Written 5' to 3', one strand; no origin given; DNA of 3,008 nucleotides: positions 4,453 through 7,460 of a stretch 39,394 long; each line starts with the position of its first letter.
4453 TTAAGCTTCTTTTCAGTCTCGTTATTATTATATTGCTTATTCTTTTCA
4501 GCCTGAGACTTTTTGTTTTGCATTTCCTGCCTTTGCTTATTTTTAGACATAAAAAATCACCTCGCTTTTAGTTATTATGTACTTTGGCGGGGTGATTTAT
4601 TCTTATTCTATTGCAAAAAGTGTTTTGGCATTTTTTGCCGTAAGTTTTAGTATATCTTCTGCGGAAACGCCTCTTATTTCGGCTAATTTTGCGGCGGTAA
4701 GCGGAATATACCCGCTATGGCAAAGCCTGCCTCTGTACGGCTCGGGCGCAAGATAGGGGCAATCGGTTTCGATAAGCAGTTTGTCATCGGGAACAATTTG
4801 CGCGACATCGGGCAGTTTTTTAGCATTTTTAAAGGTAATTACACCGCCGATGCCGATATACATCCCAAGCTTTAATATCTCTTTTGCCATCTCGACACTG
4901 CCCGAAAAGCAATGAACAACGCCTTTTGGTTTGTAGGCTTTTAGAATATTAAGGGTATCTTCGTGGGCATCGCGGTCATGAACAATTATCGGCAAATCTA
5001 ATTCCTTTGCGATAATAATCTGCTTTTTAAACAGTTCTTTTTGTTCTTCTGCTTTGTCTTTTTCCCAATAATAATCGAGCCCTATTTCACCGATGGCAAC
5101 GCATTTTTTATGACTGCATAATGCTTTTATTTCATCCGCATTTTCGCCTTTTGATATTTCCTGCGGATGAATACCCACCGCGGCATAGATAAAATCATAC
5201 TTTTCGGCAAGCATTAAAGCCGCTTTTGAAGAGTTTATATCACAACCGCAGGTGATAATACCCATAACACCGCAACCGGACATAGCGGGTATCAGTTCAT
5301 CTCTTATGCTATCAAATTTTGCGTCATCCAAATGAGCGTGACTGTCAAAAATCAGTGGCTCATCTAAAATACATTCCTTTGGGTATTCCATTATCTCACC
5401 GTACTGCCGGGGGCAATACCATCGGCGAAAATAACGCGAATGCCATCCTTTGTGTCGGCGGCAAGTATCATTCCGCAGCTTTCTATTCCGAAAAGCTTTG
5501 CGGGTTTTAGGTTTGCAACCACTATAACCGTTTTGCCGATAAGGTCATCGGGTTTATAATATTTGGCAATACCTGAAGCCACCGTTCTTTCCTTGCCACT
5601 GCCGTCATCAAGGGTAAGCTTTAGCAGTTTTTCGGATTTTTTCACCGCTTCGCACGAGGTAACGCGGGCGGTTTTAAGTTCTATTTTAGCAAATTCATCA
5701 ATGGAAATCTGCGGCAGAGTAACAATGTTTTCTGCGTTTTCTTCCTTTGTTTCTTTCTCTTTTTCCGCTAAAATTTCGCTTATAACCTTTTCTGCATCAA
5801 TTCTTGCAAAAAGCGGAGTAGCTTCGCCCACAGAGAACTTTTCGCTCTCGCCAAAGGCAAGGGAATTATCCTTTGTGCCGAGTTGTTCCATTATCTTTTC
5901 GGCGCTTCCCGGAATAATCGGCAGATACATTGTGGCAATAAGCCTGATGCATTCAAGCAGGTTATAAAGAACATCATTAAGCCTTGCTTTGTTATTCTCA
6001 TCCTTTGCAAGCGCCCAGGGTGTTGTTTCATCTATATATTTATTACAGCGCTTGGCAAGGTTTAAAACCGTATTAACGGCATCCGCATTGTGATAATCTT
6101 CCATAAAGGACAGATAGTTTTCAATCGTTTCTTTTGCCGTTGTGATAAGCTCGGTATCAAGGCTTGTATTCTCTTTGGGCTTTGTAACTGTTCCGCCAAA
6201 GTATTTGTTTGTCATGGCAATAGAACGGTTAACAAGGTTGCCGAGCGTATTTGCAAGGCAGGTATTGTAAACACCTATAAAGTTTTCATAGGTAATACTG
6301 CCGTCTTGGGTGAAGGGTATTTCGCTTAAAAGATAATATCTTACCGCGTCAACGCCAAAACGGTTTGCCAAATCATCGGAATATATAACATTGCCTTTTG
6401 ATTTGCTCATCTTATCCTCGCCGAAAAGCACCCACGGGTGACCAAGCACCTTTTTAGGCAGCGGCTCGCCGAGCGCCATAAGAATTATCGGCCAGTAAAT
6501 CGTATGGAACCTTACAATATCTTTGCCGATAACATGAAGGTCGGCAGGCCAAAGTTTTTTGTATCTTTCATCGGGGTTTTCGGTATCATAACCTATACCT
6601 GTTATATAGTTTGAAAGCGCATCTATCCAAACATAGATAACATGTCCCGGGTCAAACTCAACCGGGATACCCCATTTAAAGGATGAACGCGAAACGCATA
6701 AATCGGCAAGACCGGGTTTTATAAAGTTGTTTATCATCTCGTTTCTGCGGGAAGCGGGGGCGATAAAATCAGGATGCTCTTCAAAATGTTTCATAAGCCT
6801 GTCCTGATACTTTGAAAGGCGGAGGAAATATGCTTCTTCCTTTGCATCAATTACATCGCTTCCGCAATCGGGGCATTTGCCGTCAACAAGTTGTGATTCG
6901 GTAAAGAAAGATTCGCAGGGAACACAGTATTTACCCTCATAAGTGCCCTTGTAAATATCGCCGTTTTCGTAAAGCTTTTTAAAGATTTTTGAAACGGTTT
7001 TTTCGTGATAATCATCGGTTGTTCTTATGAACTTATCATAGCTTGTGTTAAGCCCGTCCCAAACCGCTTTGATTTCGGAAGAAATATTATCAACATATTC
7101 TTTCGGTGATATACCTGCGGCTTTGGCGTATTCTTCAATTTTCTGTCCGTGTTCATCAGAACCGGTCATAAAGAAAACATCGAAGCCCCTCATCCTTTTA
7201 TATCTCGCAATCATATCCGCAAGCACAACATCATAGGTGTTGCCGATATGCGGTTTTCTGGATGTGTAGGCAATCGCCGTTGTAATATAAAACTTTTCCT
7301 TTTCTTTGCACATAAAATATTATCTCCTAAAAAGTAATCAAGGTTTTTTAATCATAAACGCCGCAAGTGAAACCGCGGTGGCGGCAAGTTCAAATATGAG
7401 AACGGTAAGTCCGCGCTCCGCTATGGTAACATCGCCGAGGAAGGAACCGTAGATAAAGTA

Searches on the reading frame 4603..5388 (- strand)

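Call 48: search_protein_families(library=pfam, proteins=[window:4603-5388:-], max_evalue=0.00001)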
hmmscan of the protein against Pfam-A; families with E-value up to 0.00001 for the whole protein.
window:4603-5388:- (261 aa): 1 family
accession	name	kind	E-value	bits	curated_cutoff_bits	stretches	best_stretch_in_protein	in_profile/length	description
PF01026.27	TatD_DNase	-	1.3e-85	287.3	27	1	14-258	1-252/253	TatD related DNase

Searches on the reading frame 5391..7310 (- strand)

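Call 48: search_protein_families(library=pfam, proteins=[window:5391-7310:-], max_evalue=0.00001)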
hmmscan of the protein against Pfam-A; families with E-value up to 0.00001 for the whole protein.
window:5391-7310:- (639 aa): 7 families
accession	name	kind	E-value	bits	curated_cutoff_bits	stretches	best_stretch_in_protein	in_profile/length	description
PF09334.17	tRNA-synt_1g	-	1e-111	374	20.1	2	157-363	180-390/391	tRNA synthetases class I (M)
PF00133.28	tRNA-synt_1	-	2.2e-33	116.1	22.7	2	2-217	20-243/414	tRNA synthetases class I (I, L, M and V)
PF01588.26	tRNA_bind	-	6.4e-25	87.5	27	1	545-623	1-79/96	Putative tRNA binding domain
PF01406.26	tRNA-synt_1e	-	1.4e-11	44.7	27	0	6-123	11-125/301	tRNA synthetases class I (C) catalytic domain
PF19303.5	Anticodon_3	-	4.9e-11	43.2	23.5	1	380-485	6-109/152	Anticodon binding domain of methionyl tRNA ligase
PF08264.19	Anticodon_1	-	6.5e-08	33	25.1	1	385-485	1-100/148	Anticodon-binding domain of tRNA ligase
PF01921.24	tRNA-synt_1f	-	2.3e-07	30.5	27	0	261-332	240-314/360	tRNA synthetases class I (K)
